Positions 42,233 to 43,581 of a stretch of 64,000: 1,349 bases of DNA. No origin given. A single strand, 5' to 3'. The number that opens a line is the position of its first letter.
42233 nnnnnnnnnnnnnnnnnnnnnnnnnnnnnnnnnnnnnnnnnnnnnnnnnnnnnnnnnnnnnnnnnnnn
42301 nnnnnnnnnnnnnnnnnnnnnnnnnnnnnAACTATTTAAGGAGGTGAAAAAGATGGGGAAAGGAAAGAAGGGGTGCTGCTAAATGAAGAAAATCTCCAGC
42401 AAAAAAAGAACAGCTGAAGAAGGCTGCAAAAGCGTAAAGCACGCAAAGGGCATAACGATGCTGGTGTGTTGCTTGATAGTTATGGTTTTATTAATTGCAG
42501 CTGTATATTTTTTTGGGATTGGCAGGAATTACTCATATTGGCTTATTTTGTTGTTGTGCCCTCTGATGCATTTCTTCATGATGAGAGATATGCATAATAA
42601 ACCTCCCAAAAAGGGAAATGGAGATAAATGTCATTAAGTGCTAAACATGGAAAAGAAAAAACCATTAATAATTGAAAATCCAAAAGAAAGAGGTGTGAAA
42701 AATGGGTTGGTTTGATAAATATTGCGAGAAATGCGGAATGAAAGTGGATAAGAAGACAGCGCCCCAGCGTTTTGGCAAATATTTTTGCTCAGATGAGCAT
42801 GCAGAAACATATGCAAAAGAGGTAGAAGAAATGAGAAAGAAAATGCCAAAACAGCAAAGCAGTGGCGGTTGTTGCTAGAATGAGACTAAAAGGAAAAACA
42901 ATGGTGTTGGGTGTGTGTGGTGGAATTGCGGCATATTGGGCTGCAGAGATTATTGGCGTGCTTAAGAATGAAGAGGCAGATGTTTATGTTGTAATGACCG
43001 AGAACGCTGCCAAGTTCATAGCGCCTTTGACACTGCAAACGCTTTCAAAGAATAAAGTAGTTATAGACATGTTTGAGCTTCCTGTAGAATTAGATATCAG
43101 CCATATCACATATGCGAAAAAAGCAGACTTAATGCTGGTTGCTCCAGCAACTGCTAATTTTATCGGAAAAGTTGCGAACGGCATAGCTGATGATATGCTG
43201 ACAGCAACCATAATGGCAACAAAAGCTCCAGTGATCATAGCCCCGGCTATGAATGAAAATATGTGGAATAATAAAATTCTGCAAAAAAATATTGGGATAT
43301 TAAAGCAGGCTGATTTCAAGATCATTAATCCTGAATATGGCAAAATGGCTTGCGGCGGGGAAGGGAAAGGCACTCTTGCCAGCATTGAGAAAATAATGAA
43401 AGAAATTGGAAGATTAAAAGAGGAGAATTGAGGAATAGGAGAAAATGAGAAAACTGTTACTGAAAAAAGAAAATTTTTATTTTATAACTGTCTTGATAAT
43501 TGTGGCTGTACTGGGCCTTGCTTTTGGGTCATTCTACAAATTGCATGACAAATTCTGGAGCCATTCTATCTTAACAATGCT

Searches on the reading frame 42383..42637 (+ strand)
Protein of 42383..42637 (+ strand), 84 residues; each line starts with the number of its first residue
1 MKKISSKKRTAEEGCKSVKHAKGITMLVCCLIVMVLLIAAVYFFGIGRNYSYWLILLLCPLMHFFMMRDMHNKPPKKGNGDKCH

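Call 6: search_protein_families(library=pfam, max_evalue=0.01, proteins=[window:42383-42637:+])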
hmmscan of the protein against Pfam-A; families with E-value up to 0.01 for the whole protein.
window:42383-42637:+ (84 aa): 4 families
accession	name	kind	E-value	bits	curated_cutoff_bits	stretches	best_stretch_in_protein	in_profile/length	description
PF11666.13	DUF2933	-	7.3e-07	29.7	21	1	49-77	21-48/52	Protein of unknown function (DUF2933)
PF01040.23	UbiA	-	0.0023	17.7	34.2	1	12-77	171-239/250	UbiA prenyltransferase family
PF06024.17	Orf78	-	0.0045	17.7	29.4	0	15-50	55-90/101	Orf78 (ac78)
PF24456.1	RHD_RETREG1-3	-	0.0057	16.6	27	1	19-64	117-162/184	RETREG1-3/ARL6IP-like, N-terminal reticulon-homology domain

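Call 16: find_encoding_contigs(protein=window:42383-42637:+, flank=6000, max_places=6)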
Protein window:42383-42637:+ (84 aa): 1 contig read that carries it; 1 place shown.
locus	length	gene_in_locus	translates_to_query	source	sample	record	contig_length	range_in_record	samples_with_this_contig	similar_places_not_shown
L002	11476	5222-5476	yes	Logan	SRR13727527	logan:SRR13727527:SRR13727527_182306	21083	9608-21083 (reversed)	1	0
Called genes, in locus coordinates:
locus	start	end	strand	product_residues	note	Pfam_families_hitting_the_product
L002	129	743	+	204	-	PF05724:TPMT, PF03848:TehB, PF02353:CMAS, PF13489:Methyltransf_23, PF05175:MTS, PF13847:Methyltransf_31, PF08241:Methyltransf_11, PF08242:Methyltransf_12, +2 more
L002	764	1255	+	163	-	PF24034:DUF7343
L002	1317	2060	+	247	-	-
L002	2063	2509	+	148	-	-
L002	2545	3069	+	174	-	-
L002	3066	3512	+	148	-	PF01980:TrmO_N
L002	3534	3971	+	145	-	PF13473:Cupredoxin_1, PF00127:Copper-bind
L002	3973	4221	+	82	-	-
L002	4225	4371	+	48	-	PF21349:RUBY_RBDX (weak)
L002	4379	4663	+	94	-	PF02943:FeThRed_B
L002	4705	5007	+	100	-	PF12840:HTH_20 (weak), PF01022:HTH_5, PF13412:HTH_24 (weak), PF13463:HTH_27 (weak), PF25212:HVO_A0114 (weak), PF01978:TrmB (weak)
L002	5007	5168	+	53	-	-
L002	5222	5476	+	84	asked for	PF11666:DUF2933 (weak)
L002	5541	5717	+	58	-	-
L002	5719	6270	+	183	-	PF02441:Flavoprotein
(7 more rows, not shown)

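Call 17: find_homologous_proteins(query=window:42383-42637:+, max_evalue=0.001)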
Query window:42383-42637:+ (84 aa): 18 proteins with E <= 0.001 among 19 candidates.
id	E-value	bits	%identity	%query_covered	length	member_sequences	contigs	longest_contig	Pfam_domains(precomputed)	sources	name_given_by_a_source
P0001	1.0e-51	190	100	100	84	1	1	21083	PF11666.14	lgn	-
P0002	2.9e-34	134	82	86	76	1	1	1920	-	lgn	-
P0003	1.7e-30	122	77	100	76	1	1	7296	-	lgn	-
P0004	1.9e-23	100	56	87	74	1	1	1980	PF11666.14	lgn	-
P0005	6.5e-21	92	57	82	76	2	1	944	PF11666.14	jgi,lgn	-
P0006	2.8e-19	86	47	98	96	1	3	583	PF11666.14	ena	-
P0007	2.0e-18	84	53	87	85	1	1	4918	PF11666.14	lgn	-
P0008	1.3e-17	81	49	82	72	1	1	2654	PF11666.14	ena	-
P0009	1.8e-17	81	45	82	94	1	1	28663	PF11666.14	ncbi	-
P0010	3.4e-17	80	48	79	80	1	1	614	PF11666.14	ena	-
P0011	1.4e-16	78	53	70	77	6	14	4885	-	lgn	-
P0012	5.1e-16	76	51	80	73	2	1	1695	PF11666.14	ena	-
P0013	5.8e-15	73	51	80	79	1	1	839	PF11666.14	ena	-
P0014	1.1e-14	72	51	80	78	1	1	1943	PF11666.14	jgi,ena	-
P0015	1.8e-10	58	44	80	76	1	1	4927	PF11666.14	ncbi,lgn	-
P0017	1.2e-8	53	40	96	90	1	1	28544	PF11666.14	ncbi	-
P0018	2.5e-6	45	46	73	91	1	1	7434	PF11666.14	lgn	-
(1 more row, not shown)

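Call 18: find_encoding_contigs(protein=P0003, flank=4000, max_places=3)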
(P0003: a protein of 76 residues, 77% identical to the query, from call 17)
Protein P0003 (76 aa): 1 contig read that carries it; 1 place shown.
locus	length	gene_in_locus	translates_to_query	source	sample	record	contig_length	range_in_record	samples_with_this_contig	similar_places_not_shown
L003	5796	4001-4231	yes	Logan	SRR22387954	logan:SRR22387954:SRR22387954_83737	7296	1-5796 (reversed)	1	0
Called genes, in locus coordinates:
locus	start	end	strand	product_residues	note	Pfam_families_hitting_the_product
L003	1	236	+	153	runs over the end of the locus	-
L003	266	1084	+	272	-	-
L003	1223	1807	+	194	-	PF03848:TehB (weak), PF05724:TPMT, PF02353:CMAS (weak), PF13489:Methyltransf_23, PF13649:Methyltransf_25, PF13847:Methyltransf_31, PF08241:Methyltransf_11, PF08242:Methyltransf_12, +2 more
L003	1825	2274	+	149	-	-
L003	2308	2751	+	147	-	PF13473:Cupredoxin_1, PF00127:Copper-bind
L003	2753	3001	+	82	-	-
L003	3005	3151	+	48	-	PF21349:RUBY_RBDX (weak)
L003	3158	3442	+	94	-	PF02943:FeThRed_B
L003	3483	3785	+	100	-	PF01022:HTH_5, PF13463:HTH_27 (weak), PF01978:TrmB (weak)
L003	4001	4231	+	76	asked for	-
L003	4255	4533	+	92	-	PF18926:DUF5676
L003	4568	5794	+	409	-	?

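Call 19: find_encoding_contigs(protein=P0002, flank=4000, max_places=3)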
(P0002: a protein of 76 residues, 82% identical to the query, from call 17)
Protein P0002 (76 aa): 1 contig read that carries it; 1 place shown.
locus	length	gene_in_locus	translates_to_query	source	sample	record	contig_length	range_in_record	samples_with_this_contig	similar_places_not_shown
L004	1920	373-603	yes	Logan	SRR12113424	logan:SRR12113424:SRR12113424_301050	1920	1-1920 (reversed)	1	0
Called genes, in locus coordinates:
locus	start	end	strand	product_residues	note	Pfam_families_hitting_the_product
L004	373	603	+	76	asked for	-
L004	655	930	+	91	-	PF18926:DUF5676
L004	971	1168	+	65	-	PF09360:zf-CDGSH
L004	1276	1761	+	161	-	-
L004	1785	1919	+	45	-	?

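Call 20: find_encoding_contigs(protein=P0009, flank=5000, max_places=3)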
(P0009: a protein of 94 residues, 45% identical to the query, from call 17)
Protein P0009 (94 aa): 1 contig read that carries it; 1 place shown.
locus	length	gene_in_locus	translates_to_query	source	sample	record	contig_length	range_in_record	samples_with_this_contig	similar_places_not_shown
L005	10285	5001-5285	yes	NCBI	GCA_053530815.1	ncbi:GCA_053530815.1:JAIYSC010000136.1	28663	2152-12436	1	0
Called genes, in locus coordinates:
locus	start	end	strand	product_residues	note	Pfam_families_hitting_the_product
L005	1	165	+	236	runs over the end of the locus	-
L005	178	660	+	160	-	-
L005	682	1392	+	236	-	PF00578:AhpC-TSA, PF08534:Redoxin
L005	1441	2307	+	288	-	PF02683:DsbD_TM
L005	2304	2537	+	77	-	PF00462:Glutaredoxin, PF05768:Glrx-like (weak), PF13192:Thioredoxin_3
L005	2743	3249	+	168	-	-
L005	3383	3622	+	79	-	-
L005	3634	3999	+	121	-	PF13473:Cupredoxin_1, PF07732:Cu-oxidase_3 (faint), PF00127:Copper-bind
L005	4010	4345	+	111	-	PF00037:Fer4 (weak), PF12838:Fer4_7 (weak)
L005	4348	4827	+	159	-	PF00782:DSPc, PF22785:Tc-R-P, PF22784:PTP-SAK, PF22741:PTP-NADK (weak)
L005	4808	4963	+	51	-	-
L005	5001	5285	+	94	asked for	PF11666:DUF2933 (faint)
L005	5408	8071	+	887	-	PF04945:YHS, PF00403:HMA, PF00122:E1-E2_ATPase, PF00702:Hydrolase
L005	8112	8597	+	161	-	-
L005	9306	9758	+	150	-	PF01966:HD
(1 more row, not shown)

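Call 27: find_encoding_contigs(protein=P0004, flank=3000, max_places=3)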
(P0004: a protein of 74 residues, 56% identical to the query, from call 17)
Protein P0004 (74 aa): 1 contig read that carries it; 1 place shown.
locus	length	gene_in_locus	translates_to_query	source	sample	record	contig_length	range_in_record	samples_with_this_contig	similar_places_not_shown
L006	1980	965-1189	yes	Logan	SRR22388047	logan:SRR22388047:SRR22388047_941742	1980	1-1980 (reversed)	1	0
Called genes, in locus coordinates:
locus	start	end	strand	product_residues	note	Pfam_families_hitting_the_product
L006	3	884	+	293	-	?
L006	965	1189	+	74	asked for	PF11666:DUF2933 (weak)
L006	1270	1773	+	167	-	PF24034:DUF7343, PF01047:MarR (faint)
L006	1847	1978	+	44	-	?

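Call 28: find_encoding_contigs(protein=P0007, flank=4000, max_places=3)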
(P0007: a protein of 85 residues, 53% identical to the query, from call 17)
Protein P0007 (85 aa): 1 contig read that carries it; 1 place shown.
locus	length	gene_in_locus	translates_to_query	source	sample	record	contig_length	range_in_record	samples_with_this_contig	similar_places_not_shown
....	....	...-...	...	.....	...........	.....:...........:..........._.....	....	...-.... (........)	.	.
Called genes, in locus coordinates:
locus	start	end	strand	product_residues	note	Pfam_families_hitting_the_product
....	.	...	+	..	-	?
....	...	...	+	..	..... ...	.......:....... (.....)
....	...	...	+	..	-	-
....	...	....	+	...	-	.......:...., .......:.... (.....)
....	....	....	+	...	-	-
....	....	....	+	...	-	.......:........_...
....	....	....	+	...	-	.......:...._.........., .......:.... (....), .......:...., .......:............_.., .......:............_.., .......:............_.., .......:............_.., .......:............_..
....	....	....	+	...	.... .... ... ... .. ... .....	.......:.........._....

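Call 29: find_encoding_contigs(protein=P0011, flank=4000, max_places=6)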
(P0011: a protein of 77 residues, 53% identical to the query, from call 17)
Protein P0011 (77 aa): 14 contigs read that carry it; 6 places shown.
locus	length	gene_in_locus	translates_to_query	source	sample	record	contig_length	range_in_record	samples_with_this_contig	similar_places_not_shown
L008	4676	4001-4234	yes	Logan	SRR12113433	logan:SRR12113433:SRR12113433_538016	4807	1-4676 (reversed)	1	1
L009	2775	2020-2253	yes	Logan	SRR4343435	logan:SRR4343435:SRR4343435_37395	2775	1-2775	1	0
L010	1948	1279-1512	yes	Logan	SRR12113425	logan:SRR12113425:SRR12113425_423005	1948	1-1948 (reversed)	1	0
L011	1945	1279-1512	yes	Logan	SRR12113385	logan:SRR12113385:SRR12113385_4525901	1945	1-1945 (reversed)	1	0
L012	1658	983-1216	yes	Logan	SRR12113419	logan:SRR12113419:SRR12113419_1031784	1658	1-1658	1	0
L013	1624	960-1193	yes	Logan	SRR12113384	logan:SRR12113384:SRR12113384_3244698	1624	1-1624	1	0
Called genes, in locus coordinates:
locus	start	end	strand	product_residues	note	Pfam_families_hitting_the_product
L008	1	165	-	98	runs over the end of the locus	?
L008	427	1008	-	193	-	-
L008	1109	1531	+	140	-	PF03551:PadR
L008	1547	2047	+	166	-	PF24034:DUF7343, PF01047:MarR, PF12802:MarR_2 (weak)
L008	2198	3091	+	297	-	PF00578:AhpC-TSA, PF08534:Redoxin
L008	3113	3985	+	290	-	-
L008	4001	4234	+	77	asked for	-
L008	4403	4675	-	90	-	?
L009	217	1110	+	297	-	PF00578:AhpC-TSA, PF08534:Redoxin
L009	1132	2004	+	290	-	-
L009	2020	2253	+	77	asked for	-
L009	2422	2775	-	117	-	?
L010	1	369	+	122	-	?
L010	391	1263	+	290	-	-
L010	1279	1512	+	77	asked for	-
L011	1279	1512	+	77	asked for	-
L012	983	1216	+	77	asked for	-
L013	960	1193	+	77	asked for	-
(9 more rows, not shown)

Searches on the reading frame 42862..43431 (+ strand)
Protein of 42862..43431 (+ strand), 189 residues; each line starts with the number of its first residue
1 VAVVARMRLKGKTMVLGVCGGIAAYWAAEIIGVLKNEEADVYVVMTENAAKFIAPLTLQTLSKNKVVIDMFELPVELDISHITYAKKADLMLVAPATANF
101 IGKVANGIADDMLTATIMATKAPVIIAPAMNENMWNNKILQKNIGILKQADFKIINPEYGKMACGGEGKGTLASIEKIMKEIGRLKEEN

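Call 6: search_protein_families(library=pfam, max_evalue=0.01, proteins=[window:42862-43431:+])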
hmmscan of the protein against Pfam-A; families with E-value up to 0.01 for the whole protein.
window:42862-43431:+ (189 aa): 2 families
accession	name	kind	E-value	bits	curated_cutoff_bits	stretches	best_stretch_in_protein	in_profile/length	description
PF02441.25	Flavoprotein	-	1.2e-32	113.2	22.7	1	12-181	1-157/162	Flavoprotein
PF04024.17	PspC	-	0.0044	17.2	25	1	8-27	5-24/58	PspC domain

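Call 32: search_protein_families(library=ncbifam, max_evalue=0.00001, proteins=[window:42862-43431:+])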
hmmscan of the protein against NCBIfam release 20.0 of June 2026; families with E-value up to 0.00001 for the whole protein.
window:42862-43431:+ (189 aa): 7 families
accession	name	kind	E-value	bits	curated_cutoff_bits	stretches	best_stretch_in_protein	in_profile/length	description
TIGR00521.1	coaBC_dfp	equivalog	1.5e-62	211.9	219.7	1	9-183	1-175/392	bifunctional phosphopantothenoylcysteine decarboxylase/phosphopantothenate--cysteine ligase CoaBC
TIGR02113.1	coaC_strep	equivalog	1.4e-54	184.6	261.4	1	12-183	1-174/177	phosphopantothenoylcysteine decarboxylase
NF033753.1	RiPP_decarbCypD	equivalog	2.8e-11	43.1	215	1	9-150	5-145/182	CypD family RiPP peptide-cysteine decarboxylase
TIGR02699.1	archaeo_AfpA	hypoth_equivalog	3.8e-07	29.8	192.45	1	87-130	78-124/174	archaeoflavoprotein AfpA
NF006161.0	PRK08305.1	equivalog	4.1e-07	29.8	156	1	7-147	1-144/196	dipicolinate synthase subunit B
NF004685.0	PRK06029.1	subfamily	1.6e-06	28.4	188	1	12-115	2-106/187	UbiX family flavin prenyltransferase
TIGR02700.1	flavo_MJ0208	hypoth_equivalog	2.4e-06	27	251.35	1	86-128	84-129/234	dihydromethanopterin reductase (acceptor)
